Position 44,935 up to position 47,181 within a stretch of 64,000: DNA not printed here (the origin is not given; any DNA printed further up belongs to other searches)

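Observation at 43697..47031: Archaeal-type GatE-GatD transamidation operon inside a Bacteroidota chromosome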

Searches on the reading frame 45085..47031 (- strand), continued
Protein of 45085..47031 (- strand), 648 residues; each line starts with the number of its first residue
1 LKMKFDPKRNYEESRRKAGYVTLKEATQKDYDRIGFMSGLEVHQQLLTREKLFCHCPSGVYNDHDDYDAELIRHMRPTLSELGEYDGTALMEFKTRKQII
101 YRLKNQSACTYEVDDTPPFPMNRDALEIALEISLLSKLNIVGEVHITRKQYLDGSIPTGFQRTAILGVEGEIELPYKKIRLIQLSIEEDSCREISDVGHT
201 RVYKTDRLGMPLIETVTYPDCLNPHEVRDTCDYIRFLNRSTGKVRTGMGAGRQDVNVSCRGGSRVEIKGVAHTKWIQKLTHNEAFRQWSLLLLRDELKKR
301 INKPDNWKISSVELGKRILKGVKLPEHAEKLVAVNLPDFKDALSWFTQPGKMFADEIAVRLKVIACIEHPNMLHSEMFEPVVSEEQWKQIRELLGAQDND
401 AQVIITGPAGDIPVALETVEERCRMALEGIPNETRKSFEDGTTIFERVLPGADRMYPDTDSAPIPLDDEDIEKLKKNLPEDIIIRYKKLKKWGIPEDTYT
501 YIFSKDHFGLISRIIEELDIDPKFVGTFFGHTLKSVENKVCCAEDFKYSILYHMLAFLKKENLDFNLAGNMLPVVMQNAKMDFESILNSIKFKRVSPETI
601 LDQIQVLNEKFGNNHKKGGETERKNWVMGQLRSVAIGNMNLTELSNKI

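Call 70: search_solved_structures(query=A2, show_alignments=5, max_evalue=0.00001)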
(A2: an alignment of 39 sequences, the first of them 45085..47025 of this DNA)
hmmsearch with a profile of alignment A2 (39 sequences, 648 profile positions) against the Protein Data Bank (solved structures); distinct sequences matched with E-value up to 0.00001: 8.
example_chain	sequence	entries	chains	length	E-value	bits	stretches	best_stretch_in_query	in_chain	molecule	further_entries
2d6f_C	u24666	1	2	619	1e-105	357.8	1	28-646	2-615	Glutamyl-tRNA(Gln) amidotransferase subunit E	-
1zq1_C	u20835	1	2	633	2.7e-104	353.1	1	27-641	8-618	Glutamyl-tRNA(Gln) amidotransferase subunit E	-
3h0l_B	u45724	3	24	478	8.1e-30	107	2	119-289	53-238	Aspartyl/glutamyl-tRNA(Asn/Gln) amidotransferase subunit B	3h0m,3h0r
3al0_B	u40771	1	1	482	3.1e-26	95.2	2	120-276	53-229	Aspartyl/glutamyl-tRNA(Asn/Gln) amidotransferase subunit B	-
2df4_B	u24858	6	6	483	2.1e-18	69.4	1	119-276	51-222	Aspartyl/glutamyl-tRNA(Asn/Gln) amidotransferase subunit B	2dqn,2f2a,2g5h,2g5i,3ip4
3kfu_F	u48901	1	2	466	2.8e-17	65.6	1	120-299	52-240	Aspartyl/glutamyl-tRNA(Asn/Gln) amidotransferase subunit B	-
4n0h_B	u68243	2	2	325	6.7e-17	64.4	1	116-317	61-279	Glutamyl-tRNA(Gln) amidotransferase subunit B, mitochondrial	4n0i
4wj3_B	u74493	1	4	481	1.6e-12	49.9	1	119-290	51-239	Aspartyl/glutamyl-tRNA(Asn/Gln) amidotransferase subunit B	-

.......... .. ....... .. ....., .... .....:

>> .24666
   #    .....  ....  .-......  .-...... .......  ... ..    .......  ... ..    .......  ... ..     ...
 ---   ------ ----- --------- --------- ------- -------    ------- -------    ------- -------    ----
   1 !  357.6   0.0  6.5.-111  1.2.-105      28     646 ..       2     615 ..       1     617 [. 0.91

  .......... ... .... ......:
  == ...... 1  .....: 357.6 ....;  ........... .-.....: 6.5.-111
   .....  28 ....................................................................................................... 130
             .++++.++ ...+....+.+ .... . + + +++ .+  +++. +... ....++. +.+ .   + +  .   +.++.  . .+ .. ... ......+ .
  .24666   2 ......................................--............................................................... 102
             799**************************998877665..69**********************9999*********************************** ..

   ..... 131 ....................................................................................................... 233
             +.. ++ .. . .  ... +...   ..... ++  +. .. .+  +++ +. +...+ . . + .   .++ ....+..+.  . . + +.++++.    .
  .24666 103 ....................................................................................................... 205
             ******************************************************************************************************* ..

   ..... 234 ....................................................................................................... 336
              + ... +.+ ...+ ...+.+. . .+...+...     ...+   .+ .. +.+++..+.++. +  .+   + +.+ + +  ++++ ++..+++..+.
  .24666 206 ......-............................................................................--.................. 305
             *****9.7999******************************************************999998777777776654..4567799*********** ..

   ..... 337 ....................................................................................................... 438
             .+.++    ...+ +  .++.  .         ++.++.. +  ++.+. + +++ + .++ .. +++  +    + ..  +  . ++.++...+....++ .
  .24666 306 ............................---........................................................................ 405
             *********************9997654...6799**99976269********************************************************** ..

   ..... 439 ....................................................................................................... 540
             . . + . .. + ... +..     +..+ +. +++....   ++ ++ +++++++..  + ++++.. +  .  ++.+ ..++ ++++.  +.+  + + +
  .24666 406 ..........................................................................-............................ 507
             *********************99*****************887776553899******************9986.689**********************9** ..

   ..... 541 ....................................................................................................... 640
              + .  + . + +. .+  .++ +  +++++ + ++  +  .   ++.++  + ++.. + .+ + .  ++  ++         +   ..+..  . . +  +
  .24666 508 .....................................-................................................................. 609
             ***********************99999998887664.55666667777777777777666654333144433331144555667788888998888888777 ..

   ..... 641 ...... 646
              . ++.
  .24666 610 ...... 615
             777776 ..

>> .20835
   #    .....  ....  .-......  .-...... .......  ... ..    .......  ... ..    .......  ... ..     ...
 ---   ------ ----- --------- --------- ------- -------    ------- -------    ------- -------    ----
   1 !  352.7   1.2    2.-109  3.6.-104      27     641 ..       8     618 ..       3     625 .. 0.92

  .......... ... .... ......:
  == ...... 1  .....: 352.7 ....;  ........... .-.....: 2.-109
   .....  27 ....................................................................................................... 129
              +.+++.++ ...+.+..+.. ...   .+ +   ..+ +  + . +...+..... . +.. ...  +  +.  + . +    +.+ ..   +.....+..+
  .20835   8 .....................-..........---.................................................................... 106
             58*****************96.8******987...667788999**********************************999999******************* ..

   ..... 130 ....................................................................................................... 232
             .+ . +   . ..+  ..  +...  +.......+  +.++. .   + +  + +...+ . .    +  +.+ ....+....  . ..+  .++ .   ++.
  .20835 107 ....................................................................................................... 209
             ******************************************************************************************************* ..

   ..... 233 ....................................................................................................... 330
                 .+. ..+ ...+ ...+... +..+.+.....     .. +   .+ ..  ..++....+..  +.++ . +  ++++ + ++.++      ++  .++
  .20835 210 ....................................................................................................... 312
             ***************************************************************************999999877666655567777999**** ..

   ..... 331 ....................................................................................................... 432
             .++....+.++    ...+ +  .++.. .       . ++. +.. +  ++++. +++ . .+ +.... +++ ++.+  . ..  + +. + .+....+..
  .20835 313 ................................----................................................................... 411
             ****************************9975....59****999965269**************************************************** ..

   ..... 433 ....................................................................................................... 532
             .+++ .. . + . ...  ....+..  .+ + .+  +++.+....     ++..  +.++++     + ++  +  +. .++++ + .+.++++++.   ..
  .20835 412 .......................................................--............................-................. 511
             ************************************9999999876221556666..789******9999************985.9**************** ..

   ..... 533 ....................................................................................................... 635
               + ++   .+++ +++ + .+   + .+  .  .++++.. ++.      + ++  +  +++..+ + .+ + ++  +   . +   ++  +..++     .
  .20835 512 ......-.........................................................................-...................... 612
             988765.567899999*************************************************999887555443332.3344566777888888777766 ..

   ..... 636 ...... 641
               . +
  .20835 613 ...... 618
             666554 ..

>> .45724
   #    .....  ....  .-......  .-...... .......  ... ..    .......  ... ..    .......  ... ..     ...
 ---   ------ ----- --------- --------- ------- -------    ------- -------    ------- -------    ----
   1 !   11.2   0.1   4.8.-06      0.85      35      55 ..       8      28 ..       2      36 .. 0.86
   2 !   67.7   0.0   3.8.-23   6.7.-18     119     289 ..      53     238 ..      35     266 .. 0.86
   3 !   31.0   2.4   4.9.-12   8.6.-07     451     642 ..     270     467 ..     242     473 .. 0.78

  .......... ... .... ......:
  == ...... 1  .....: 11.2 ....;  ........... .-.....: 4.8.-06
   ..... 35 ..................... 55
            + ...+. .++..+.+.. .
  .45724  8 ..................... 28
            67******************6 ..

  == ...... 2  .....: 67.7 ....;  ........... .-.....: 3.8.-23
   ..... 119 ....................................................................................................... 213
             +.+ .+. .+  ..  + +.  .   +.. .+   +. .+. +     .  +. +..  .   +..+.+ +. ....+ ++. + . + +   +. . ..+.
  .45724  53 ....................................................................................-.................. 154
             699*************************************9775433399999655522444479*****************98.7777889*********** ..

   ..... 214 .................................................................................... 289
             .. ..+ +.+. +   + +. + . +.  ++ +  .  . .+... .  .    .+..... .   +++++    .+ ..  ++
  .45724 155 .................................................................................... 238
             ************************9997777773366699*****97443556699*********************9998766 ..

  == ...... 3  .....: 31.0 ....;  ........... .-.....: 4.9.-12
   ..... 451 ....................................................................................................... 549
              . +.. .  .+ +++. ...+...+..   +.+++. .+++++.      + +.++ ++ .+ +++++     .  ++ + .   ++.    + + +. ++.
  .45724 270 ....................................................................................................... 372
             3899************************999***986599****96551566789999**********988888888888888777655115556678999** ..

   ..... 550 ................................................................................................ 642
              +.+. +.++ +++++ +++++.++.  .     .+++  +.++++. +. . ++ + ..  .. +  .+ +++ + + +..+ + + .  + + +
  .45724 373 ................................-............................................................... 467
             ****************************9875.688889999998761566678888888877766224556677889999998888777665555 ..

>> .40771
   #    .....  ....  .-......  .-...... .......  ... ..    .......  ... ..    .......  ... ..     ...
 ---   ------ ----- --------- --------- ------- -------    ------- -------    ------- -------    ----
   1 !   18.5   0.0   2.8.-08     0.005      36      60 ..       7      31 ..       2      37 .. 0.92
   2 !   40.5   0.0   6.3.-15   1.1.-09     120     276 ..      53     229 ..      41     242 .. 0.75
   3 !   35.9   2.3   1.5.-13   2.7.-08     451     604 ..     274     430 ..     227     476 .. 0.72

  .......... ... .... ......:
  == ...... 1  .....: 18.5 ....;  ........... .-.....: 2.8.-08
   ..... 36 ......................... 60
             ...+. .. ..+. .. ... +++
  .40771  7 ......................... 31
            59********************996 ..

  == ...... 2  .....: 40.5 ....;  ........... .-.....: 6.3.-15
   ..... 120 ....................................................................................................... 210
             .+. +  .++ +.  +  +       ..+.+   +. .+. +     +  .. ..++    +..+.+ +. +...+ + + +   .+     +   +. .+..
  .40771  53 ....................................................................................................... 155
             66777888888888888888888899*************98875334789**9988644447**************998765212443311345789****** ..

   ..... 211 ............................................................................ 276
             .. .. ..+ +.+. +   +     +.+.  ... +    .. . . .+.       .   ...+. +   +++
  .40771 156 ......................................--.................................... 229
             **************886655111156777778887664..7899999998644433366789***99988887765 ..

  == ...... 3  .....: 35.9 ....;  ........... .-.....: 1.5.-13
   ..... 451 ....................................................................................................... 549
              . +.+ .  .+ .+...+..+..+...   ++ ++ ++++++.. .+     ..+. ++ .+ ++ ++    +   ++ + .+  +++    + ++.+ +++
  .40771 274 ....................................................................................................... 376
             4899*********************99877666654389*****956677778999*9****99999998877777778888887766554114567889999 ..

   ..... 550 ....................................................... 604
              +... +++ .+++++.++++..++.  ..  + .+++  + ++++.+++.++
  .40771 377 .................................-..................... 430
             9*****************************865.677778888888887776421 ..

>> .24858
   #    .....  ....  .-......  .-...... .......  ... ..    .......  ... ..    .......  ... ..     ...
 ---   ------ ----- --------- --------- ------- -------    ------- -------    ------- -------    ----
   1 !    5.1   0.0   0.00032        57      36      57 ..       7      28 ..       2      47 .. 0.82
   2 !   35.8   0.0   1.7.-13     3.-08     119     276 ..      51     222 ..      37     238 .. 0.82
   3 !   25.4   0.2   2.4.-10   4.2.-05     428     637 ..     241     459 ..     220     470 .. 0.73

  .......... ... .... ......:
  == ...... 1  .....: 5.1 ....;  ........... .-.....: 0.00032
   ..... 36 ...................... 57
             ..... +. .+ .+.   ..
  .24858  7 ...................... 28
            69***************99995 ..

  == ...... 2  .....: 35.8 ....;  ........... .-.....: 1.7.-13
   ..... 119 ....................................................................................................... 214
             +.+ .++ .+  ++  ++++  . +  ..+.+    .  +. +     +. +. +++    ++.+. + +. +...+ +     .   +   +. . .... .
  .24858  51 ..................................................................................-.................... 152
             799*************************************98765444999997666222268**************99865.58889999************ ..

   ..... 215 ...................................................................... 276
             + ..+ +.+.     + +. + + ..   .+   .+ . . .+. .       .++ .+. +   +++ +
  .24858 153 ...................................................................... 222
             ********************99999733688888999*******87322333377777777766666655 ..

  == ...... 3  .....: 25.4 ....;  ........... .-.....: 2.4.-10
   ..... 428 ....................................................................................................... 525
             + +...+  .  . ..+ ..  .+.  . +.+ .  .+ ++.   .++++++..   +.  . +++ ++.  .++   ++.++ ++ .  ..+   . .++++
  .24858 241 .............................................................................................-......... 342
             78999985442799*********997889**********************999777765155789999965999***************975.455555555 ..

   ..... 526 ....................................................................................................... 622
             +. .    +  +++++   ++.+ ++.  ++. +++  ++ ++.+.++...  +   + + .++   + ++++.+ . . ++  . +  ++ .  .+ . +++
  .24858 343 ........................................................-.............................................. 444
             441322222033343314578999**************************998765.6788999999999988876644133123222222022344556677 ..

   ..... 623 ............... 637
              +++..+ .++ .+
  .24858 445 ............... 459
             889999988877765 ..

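Call 72: predict_structure(alignment_id=A2)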
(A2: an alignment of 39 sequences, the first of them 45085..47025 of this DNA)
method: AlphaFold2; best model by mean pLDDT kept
length: 646 residues; sequences in the alignment: 39
mean_pLDDT: 70.8   pTM: 0.69
mean pLDDT of the five models: 70.8, 69.4, 67.4, 66.9, 66.3
residues with pLDDT >= 90: 143; 70-90: 272; 50-70: 92; < 50: 139
segments of 3 or more residues with pLDDT < 50: 57-116, 147-158, 188-206, 345-354, 359-364, 430-459
pLDDT, mean of each block of 10 residues (from residue 1): 64 81 91 80 75 54 30 28 27 23 34 51 83 74 55 39 68 66 58 29 48 73 86 77 62 73 60 77 80 87 90 85 83 89 54 49 53 74 88 90 84 75 69 38 31 40 78 75 85 82 88 96 93 84 91 96 95 92 95 93 90 77 92 91 91
secondary structure, 60 per line:
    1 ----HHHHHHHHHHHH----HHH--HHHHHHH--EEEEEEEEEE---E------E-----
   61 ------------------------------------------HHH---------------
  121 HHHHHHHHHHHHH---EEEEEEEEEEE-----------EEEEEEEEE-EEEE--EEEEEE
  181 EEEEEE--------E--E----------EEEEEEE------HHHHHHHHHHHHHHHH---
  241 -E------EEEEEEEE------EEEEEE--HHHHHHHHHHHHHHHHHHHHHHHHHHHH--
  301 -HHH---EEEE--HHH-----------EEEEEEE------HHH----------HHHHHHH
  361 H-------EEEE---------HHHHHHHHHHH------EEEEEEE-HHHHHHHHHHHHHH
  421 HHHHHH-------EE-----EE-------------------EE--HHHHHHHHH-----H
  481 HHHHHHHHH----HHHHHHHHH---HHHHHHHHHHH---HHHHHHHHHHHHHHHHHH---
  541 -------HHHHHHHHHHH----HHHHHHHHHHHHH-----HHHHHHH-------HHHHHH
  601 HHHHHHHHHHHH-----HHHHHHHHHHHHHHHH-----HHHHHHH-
elements in order: H5-16 H26-32 E35-44 H121-133 E137-147 E159-167 E169-172 E175-186 E209-215 H222-237 E249-256 E263-268 H271-298 E308-311 E328-334 H354-361 E369-372 H382-392 E399-405 H407-426 H466-474 H480-489 H494-502 H506-516 H520-537 H548-558 H563-575 H581-587 H595-612 H618-633 H639-645
